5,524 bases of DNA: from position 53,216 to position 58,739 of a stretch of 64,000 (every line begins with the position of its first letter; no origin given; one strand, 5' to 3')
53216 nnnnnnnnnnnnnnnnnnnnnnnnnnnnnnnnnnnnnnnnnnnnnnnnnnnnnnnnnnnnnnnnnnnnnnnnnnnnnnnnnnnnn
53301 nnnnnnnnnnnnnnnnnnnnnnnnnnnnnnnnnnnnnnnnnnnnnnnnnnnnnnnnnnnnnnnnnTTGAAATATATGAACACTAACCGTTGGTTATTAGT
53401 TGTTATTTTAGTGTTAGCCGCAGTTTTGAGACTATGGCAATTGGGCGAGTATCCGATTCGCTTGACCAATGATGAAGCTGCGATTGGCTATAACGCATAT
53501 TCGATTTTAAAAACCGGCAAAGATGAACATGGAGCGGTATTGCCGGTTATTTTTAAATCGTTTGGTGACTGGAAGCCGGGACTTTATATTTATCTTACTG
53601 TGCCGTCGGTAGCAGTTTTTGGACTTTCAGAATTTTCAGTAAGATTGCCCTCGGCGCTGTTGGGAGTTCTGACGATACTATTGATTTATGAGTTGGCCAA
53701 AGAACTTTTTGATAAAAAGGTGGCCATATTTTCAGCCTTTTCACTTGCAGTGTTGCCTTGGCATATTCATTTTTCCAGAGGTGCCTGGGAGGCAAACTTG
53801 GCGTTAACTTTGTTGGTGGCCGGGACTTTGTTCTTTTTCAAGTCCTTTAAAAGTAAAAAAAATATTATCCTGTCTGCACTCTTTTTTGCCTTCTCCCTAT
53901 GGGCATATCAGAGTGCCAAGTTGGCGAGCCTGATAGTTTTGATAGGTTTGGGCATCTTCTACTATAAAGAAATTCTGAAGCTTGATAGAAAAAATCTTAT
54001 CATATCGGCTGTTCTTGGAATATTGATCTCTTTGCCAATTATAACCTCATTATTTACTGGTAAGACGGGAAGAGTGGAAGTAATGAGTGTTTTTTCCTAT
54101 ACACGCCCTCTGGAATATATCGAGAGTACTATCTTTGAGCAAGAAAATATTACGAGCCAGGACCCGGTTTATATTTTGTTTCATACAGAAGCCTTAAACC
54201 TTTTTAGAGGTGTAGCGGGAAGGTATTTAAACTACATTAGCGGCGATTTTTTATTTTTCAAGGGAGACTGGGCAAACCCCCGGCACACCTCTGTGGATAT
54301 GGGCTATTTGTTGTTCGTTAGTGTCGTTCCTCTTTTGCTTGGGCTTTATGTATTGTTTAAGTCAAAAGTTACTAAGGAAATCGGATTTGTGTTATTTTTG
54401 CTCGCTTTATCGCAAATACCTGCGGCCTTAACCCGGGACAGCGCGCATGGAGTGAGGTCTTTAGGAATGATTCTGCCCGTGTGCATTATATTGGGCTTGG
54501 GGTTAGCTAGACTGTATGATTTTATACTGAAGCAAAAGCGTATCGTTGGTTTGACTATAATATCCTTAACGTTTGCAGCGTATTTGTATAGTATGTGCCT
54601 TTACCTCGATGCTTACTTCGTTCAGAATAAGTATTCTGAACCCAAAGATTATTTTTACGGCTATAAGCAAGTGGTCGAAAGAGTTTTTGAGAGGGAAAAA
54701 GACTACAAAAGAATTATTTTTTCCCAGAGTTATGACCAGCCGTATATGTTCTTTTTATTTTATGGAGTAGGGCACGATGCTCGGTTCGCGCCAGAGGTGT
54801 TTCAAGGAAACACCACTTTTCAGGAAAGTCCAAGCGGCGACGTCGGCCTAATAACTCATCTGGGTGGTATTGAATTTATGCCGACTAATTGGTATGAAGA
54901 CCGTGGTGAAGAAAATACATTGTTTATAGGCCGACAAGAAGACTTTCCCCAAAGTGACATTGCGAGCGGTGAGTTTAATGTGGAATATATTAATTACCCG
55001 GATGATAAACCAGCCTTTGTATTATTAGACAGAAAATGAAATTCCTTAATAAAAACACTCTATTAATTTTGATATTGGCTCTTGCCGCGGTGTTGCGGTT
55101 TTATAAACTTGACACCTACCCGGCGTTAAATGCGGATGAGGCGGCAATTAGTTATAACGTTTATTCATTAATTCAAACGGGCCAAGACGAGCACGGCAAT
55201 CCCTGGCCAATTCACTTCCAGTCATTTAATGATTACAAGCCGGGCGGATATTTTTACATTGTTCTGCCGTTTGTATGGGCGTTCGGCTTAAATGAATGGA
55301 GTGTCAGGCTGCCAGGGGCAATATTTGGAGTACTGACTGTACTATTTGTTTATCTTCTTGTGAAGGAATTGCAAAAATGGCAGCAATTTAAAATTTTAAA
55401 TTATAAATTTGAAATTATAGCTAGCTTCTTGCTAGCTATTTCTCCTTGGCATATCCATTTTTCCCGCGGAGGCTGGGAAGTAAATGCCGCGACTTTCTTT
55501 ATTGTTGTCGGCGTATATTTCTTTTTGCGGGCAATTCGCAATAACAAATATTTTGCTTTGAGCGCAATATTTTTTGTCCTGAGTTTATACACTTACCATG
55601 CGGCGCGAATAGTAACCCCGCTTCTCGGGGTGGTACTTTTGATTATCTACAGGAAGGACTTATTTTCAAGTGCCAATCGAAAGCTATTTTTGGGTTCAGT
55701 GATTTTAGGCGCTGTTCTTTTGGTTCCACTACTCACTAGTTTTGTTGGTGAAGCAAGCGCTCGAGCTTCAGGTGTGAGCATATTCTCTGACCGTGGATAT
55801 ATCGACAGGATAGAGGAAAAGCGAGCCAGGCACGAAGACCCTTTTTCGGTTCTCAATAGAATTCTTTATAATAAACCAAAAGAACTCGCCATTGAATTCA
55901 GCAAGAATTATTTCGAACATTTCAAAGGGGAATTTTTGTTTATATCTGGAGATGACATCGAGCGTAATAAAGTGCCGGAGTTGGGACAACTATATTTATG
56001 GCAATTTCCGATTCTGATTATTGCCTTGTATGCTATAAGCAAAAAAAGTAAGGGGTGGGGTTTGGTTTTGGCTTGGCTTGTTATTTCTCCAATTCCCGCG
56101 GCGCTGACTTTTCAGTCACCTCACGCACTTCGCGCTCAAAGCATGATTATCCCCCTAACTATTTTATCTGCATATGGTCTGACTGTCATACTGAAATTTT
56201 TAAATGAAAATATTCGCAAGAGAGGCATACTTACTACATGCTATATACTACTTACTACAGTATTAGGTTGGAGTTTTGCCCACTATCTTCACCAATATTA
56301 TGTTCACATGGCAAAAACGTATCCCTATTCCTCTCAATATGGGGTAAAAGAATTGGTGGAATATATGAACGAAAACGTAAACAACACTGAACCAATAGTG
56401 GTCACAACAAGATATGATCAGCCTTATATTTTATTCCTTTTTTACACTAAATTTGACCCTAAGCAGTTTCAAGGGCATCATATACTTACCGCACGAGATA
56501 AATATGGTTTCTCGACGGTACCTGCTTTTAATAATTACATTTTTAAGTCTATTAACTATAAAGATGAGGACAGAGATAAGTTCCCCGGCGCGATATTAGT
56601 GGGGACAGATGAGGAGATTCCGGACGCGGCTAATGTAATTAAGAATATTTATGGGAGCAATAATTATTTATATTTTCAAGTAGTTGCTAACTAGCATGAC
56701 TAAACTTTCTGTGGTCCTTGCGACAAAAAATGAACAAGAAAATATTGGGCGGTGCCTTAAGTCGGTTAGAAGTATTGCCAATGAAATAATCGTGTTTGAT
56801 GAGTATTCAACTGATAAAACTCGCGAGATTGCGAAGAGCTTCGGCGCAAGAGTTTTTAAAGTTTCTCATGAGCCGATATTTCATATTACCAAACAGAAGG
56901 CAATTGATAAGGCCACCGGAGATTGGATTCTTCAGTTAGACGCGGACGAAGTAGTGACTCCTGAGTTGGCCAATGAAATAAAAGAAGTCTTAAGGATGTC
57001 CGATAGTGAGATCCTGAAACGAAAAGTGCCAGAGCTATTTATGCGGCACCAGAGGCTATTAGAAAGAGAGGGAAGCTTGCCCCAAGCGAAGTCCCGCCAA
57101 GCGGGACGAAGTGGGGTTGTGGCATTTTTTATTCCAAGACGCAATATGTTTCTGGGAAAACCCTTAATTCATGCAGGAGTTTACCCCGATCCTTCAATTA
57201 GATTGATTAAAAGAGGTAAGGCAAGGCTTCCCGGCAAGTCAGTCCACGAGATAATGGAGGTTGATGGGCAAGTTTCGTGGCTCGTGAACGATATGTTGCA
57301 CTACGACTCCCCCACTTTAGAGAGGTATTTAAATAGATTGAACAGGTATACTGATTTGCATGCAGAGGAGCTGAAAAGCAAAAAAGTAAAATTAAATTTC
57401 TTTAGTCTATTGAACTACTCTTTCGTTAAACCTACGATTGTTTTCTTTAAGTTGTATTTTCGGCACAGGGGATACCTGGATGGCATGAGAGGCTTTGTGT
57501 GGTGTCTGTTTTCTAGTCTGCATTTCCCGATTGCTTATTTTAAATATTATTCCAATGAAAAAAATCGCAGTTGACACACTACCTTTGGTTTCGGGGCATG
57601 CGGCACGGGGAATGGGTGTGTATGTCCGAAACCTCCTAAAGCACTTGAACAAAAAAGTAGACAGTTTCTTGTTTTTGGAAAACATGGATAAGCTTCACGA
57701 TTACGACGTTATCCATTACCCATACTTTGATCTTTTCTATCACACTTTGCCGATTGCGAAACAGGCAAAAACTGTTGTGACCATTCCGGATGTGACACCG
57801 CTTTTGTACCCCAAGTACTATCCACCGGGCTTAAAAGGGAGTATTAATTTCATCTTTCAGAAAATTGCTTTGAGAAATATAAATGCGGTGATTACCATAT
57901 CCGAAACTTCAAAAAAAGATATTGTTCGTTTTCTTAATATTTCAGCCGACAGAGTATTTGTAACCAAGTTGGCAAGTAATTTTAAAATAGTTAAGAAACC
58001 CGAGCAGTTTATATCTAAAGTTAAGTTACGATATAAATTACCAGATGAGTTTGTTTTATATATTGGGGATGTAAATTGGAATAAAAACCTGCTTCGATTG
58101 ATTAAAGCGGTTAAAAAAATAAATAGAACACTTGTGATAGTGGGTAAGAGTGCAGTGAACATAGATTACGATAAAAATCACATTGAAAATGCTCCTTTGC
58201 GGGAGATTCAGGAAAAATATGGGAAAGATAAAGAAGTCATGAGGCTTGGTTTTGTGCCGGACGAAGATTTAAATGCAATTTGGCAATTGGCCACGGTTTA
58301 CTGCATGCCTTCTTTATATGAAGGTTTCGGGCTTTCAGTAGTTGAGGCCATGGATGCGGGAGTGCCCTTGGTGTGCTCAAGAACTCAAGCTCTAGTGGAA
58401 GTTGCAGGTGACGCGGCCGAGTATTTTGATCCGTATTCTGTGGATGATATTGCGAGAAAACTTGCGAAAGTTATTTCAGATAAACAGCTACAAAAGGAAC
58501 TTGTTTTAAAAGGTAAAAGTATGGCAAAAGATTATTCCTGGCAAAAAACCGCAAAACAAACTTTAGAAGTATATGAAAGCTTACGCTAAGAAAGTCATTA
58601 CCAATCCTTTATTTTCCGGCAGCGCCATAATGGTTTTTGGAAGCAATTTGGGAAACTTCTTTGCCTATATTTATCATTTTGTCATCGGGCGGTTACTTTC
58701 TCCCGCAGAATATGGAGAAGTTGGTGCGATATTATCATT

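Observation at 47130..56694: Five-fold tandem array of PMT_2/ArnT-like GT-C paralogs, interrupted once by a different membrane protein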

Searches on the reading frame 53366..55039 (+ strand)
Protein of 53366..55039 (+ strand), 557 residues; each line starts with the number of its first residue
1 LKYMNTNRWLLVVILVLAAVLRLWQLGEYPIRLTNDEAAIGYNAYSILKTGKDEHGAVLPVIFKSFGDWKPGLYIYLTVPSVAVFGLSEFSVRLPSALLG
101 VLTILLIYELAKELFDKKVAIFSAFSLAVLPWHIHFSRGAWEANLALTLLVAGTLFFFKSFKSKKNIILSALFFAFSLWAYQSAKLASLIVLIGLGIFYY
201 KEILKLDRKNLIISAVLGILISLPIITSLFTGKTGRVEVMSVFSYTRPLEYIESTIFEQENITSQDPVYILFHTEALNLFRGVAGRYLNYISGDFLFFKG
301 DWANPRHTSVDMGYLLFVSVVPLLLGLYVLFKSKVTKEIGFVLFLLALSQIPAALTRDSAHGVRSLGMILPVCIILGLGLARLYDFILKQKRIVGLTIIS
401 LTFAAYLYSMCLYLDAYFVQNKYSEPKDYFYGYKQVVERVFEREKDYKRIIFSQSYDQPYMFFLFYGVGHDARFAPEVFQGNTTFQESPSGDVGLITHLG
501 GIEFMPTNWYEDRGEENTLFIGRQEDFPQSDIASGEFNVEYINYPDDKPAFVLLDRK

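Call 4: search_protein_families(library=pfam, proteins=[window:53366-55039:+], max_evalue=0.01)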
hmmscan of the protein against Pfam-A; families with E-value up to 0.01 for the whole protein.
window:53366-55039:+ (557 aa): 1 family
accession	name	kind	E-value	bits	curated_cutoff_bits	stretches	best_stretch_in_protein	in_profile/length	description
PF13231.12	PMT_2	-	5.6e-14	53.1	26.1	1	73-207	5-141/160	Dolichyl-phosphate-mannose-protein mannosyltransferase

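Call 33: search_protein_families(library=ncbifam, proteins=[window:53366-55039:+], max_evalue=0.01)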
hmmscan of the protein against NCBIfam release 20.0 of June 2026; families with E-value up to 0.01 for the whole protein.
window:53366-55039:+ (557 aa): 3 families
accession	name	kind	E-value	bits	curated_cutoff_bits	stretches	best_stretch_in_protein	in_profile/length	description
TIGR03663.1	TIGR03663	subfamily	1.6e-12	47.2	126.25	1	11-199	4-178/435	flippase activity-associated protein Agl23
TIGR04154.1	archaeo_STT3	subfamily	5.6e-05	21.7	450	1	95-134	101-140/831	oligosaccharyl transferase, archaeosortase A system-associated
NF009784.2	PRK13279.1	equivalog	0.0018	17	567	1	81-125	72-116/539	lipid IV(A) 4-amino-4-deoxy-L-arabinosyltransferase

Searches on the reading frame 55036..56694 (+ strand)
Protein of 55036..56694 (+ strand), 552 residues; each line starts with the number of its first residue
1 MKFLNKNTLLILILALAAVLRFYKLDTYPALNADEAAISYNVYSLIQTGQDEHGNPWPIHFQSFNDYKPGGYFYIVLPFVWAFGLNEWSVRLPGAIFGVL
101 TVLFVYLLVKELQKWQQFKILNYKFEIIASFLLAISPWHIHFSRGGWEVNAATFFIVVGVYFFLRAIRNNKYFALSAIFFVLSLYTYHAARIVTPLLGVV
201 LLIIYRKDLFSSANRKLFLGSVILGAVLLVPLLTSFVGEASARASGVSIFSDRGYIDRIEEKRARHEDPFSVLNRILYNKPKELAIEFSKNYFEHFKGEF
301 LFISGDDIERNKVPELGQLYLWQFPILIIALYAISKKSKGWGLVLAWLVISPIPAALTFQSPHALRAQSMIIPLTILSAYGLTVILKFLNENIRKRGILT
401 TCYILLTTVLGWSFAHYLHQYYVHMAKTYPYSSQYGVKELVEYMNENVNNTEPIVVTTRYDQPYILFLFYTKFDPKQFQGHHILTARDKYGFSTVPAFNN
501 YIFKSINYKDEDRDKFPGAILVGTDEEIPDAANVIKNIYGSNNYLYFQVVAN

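Call 4: search_protein_families(library=pfam, proteins=[window:55036-56694:+], max_evalue=0.01)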
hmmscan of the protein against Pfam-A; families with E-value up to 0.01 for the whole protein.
window:55036-56694:+ (552 aa): 4 families
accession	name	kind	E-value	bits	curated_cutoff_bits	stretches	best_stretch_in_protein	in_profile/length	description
PF13231.12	PMT_2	-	4.5e-07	30.7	26.1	1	73-232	7-157/160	Dolichyl-phosphate-mannose-protein mannosyltransferase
PF02366.24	PMT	-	1.6e-06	28.3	22.7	1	12-185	2-178/245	Dolichyl-phosphate-mannose-protein mannosyltransferase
PF24124.1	YphA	-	0.0078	16.3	28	1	122-196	24-100/198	YphA-like integral membrane protein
PF03779.20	SPW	-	0.0095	16.8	31.5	0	126-230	6-90/93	SPW repeat domain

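Call 33: search_protein_families(library=ncbifam, proteins=[window:55036-56694:+], max_evalue=0.01)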
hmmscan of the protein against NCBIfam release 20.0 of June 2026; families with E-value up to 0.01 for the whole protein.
window:55036-56694:+ (552 aa): 2 families
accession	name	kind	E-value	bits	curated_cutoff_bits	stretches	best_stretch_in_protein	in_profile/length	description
TIGR03663.1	TIGR03663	subfamily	6e-10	38.7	126.25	1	9-398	3-352/435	flippase activity-associated protein Agl23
NF047440.1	LA3751_2_3_fam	subfamily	8.9e-06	24.8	200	1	72-229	85-236/460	LA_3751/LA_3752 family putative glycosyltransferase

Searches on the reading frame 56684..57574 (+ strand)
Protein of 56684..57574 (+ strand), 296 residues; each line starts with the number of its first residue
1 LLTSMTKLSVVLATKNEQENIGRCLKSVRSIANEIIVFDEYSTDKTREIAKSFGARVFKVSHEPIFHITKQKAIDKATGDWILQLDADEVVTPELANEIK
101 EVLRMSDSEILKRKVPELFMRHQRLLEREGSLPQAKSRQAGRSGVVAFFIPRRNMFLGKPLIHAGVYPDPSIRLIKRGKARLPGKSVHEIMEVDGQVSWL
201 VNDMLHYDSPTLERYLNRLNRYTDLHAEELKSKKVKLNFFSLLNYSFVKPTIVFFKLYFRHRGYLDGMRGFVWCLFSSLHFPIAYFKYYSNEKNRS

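Call 9: search_protein_families(library=pfam, proteins=[window:56684-57574:+], max_evalue=0.01)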
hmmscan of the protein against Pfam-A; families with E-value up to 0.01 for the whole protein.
window:56684-57574:+ (296 aa): 4 families
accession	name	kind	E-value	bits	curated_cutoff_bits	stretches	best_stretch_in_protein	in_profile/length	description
PF00535.33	Glycos_transf_2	-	1.3e-18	68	23.3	1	9-103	1-104/168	Glycosyl transferase family 2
PF13704.12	Glyco_tranf_2_4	-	1.1e-06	29.4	27.5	1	15-94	1-87/98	Glycosyl transferase family 2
PF10111.15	Glyco_tranf_2_2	-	0.0036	17.3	27.3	1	9-100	1-103/276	Glycosyltransferase like family 2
PF13641.12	Glyco_tranf_2_3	-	0.0037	17.7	27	1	8-103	3-111/230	Glycosyltransferase like family 2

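Call 33: search_protein_families(library=ncbifam, proteins=[window:56684-57574:+], max_evalue=0.01)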
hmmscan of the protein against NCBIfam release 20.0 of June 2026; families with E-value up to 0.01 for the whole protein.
window:56684-57574:+ (296 aa): 13 families
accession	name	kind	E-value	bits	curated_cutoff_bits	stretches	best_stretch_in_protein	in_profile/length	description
TIGR04195.1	S_glycosyl_SunS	equivalog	3.9e-13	49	350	1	12-105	63-157/421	SunS family peptide S-glycosyltransferase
TIGR04283.1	glyco_like_mftF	equivalog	7.2e-12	45.4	182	1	8-108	1-102/221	TIGR04283 family arsenosugar biosynthesis glycosyltransferase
NF010496.0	PRK13915.1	equivalog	1.8e-09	37.1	262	1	5-62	30-93/307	glucosyl-3-phosphoglycerate synthase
TIGR04182.1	glyco_TIGR04182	equivalog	1.1e-08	34.8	325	1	9-104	3-98/293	S-layer glycoprotein N-glycosyltransferase AglJ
NF007482.0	PRK10073.1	equivalog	1.9e-08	33.7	423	1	2-107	2-114/334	glycosyltransferase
NF050050.1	ProtGlycPglI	equivalog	4.6e-05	22.9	500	1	5-95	1-100/306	GalNAc(5)-diNAcBac-PP-undecaprenol beta-1,3-glucosyltransferase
NF041875.1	EPS_EpsD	equivalog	5e-05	22.8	370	1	8-104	1-105/325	exopolysaccharide biosynthesis glycosyltransferase EpsD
NF045692.1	OglycostaseCruG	equivalog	6.8e-05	21.9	600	1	4-96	39-145/386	2'-O-glycosyltransferase CruG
NF041391.1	DPhHxTase_Halo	equivalog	0.00011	21.3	375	1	13-91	2-81/213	dolichyl-phosphate hexose transferase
NF047683.1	TeichurnBiosyTuaG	equivalog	0.00014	21.6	400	1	2-95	2-103/252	teichuronic acid biosynthesis protein TuaG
NF038302.1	EPS_HpsE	equivalog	0.00029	19.9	300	1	8-94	3-102/307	hormogonium polysaccharide biosynthesis glycosyltransferase HpsE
NF058614.1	PPMAGASynPpgS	equivalog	0.002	17.6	370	1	10-59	4-53/226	polyprenyl-phospho-N-acetylgalactosaminyl synthase PpgS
TIGR03965.1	mycofact_glyco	equivalog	0.009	14.9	280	0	4-57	72-133/467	mycofactocin biosynthesis glycosyltransferase MftF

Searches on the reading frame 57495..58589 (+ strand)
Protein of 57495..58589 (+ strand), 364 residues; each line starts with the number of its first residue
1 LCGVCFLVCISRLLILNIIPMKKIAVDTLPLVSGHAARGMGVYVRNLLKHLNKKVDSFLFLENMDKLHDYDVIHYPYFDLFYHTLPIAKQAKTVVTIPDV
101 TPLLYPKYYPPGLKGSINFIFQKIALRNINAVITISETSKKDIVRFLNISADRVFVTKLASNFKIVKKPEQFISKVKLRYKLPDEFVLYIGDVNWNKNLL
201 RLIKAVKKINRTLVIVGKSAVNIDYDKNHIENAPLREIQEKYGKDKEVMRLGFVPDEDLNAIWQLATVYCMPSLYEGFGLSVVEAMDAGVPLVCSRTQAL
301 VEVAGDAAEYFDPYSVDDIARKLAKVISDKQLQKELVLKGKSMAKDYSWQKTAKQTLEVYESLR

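Call 9: search_protein_families(library=pfam, proteins=[window:57495-58589:+], max_evalue=0.01)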
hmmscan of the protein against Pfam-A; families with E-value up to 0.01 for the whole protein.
window:57495-58589:+ (364 aa): 6 families
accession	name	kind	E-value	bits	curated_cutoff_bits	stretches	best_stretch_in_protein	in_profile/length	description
PF00534.26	Glycos_transf_1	-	1.5e-31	109.6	26.4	1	177-341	8-170/172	Glycosyl transferases group 1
PF13692.12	Glyco_trans_1_4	-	2.6e-22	80.1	27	1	187-329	4-142/142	Glycosyl transferases group 1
PF20706.3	GT4-conflict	-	7.1e-10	38.8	26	1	236-354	250-383/385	Family 4 Glycosyltransferase in conflict systems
PF13439.12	Glyco_transf_4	-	1.5e-08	35.3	28.5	1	66-156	69-161/170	Glycosyltransferase Family 4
PF13579.12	Glyco_trans_4_4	-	8.9e-05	23.3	29.7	1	34-156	50-154/158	Glycosyl transferase 4-like domain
PF13524.12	Glyco_trans_1_2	-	0.00032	21.1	25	1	202-357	5-143/144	Glycosyl transferase-like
